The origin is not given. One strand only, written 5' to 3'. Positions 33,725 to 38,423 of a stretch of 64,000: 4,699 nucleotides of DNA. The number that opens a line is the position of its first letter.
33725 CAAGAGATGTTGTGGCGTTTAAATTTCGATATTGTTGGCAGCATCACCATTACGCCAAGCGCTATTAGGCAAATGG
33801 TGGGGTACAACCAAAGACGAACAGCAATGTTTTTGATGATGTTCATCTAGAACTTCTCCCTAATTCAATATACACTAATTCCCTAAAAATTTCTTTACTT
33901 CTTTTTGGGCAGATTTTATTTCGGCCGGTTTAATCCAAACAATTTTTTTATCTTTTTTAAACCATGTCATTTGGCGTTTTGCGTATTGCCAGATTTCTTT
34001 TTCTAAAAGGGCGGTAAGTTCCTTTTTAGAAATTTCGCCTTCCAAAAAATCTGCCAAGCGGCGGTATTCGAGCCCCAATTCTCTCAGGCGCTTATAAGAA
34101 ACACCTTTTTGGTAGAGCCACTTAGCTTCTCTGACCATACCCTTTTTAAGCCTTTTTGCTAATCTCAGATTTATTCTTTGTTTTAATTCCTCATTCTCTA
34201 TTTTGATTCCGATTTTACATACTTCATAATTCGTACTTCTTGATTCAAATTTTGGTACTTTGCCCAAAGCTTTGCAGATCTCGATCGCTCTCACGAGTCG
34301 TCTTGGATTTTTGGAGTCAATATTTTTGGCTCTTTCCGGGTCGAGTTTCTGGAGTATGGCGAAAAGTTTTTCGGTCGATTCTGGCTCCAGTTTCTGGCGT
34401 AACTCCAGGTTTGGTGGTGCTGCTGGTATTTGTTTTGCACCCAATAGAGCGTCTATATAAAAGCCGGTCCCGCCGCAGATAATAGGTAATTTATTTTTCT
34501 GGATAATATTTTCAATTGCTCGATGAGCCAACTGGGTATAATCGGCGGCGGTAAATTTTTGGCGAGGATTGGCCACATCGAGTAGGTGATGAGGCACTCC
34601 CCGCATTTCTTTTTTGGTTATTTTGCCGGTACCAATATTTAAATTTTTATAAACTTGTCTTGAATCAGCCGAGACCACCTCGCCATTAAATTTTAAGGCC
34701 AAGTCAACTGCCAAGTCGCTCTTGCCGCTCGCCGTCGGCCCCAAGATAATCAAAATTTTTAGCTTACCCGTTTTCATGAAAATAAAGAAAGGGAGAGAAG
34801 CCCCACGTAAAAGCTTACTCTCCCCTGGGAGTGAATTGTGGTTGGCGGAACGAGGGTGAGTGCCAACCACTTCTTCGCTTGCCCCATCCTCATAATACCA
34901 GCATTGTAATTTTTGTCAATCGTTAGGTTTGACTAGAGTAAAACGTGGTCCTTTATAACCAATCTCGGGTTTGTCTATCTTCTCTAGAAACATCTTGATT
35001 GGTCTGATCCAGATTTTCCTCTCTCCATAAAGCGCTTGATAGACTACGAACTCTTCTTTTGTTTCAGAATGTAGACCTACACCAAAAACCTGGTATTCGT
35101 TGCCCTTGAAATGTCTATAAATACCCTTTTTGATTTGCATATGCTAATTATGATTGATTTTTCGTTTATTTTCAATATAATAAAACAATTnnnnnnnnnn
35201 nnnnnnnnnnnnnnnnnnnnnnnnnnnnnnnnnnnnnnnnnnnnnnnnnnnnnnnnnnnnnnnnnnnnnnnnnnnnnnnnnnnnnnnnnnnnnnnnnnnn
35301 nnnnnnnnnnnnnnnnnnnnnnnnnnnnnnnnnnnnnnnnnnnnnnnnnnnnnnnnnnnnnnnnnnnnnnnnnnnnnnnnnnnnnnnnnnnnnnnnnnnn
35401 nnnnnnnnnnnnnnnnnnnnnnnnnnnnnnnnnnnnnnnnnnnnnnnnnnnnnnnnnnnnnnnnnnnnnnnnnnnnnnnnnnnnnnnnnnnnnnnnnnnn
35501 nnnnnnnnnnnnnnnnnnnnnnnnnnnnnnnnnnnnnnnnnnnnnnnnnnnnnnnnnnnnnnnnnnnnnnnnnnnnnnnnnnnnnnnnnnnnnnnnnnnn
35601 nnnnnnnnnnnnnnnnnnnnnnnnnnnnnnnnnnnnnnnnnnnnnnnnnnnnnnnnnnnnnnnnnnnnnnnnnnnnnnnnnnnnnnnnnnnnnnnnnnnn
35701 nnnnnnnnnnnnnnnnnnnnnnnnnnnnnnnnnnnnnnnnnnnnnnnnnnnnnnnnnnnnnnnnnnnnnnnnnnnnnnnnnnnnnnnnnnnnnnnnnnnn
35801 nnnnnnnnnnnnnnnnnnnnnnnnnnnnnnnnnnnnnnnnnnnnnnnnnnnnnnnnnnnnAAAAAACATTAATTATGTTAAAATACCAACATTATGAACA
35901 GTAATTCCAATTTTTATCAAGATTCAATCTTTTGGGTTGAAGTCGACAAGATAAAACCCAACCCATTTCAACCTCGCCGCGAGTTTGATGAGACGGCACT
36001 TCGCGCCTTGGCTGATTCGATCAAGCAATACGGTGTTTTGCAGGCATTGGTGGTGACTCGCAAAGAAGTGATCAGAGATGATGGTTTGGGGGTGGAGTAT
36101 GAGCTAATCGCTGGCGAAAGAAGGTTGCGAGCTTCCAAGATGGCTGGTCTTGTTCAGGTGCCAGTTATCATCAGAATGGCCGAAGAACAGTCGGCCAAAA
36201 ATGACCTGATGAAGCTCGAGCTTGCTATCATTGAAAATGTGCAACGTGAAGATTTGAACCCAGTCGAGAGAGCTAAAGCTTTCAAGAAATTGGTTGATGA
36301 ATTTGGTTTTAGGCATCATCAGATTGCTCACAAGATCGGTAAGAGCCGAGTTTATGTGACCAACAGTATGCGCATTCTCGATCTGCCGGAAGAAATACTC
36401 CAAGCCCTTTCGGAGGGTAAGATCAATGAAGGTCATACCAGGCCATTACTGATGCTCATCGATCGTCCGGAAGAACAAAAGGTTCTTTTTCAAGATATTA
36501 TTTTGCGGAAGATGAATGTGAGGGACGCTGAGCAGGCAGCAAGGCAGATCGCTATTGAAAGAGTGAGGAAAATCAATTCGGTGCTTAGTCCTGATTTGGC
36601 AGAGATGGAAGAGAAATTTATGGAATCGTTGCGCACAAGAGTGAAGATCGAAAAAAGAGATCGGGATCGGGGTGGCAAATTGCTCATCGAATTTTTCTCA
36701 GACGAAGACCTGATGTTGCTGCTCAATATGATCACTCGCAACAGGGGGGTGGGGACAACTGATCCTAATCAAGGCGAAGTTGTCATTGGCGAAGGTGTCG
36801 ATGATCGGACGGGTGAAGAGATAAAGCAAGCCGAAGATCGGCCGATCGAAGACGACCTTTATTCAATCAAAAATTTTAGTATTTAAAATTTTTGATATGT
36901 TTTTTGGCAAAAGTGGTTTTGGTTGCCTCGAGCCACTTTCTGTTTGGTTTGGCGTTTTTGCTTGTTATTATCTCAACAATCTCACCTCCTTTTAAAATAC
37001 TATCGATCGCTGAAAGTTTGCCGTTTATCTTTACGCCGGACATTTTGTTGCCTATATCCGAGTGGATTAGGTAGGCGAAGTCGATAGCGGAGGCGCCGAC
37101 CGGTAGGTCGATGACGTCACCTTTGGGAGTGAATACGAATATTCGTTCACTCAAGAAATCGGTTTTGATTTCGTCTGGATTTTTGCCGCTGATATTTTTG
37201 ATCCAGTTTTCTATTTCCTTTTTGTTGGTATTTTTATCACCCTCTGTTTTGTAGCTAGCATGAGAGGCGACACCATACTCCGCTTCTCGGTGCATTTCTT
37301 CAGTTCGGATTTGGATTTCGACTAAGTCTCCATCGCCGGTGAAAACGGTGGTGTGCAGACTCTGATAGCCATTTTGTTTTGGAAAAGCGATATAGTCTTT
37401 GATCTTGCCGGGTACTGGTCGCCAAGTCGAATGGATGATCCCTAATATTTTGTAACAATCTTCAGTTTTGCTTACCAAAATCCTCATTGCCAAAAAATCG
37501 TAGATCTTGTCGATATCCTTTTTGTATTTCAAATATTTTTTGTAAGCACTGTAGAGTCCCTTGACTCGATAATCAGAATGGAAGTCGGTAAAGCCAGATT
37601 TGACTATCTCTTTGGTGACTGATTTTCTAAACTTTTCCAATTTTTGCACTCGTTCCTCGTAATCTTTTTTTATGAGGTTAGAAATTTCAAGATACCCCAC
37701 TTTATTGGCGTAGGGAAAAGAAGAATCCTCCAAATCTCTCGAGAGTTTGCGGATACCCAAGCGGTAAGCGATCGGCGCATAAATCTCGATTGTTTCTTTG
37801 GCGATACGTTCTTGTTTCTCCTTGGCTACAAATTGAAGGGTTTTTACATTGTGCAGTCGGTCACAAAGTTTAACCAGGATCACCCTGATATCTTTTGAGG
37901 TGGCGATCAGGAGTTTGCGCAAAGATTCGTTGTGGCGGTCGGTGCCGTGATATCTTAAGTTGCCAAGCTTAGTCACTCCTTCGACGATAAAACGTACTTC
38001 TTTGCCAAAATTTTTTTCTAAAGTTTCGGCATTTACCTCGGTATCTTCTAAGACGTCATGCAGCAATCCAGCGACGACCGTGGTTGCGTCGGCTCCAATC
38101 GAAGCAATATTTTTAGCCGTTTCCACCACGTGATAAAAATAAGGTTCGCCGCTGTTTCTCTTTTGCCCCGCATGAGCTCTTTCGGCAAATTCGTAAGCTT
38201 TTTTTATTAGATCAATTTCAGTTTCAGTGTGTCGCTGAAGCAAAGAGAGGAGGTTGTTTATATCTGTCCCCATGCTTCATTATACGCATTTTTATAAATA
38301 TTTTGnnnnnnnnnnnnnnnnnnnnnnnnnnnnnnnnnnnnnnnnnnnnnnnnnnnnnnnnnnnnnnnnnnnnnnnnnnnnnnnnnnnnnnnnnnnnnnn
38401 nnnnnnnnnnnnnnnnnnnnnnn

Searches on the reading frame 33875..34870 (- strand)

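Call 8: search_protein_families(library=pfam, proteins=[window:33875-34870:-], max_evalue=0.001)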
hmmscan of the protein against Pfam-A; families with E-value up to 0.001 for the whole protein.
window:33875-34870:- (331 aa): 2 families
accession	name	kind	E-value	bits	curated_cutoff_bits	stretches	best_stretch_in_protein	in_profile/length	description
PF01715.23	IPPT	-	4.5e-71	239.8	23.6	1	72-307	1-243/243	IPP transferase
PF01745.22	IPT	-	1.5e-09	38.1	20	1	38-134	2-98/233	Isopentenyl transferase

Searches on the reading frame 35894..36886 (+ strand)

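Call 8: search_protein_families(library=pfam, proteins=[window:35894-36886:+], max_evalue=0.001)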
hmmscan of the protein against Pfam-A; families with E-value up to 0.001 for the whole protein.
window:35894-36886:+ (330 aa): 3 families
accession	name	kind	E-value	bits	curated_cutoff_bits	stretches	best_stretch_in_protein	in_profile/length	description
PF17762.8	HTH_ParB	-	1.6e-31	108.9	22.6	1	119-219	1-100/102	ParB HTH domain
PF02195.25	ParB_N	-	1.4e-24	86.4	26.3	1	14-117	5-95/95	ParB N-terminal domain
PF23552.2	ParB_C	-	1.6e-05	24.7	23.8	1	232-278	2-47/50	ParB dimerisation domain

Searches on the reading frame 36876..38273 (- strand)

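Call 9: search_protein_families(library=pfam, proteins=[window:36876-38273:-], max_evalue=0.001)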
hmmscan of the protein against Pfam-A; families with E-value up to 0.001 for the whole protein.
window:36876-38273:- (465 aa): 4 families
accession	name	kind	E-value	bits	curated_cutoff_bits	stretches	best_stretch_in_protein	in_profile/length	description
PF13328.12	HD_4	-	3.1e-43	147.6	27.2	1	26-174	1-155/156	HD domain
PF04607.23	RelA_SpoT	-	3.1e-37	127.8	27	1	236-345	2-112/113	Region found in RelA / SpoT proteins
PF02824.27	TGS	-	1.9e-19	69.9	22.2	1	378-437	1-60/60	TGS domain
PF01966.28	HD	-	1.5e-09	38.5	22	1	45-142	1-115/116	HD domain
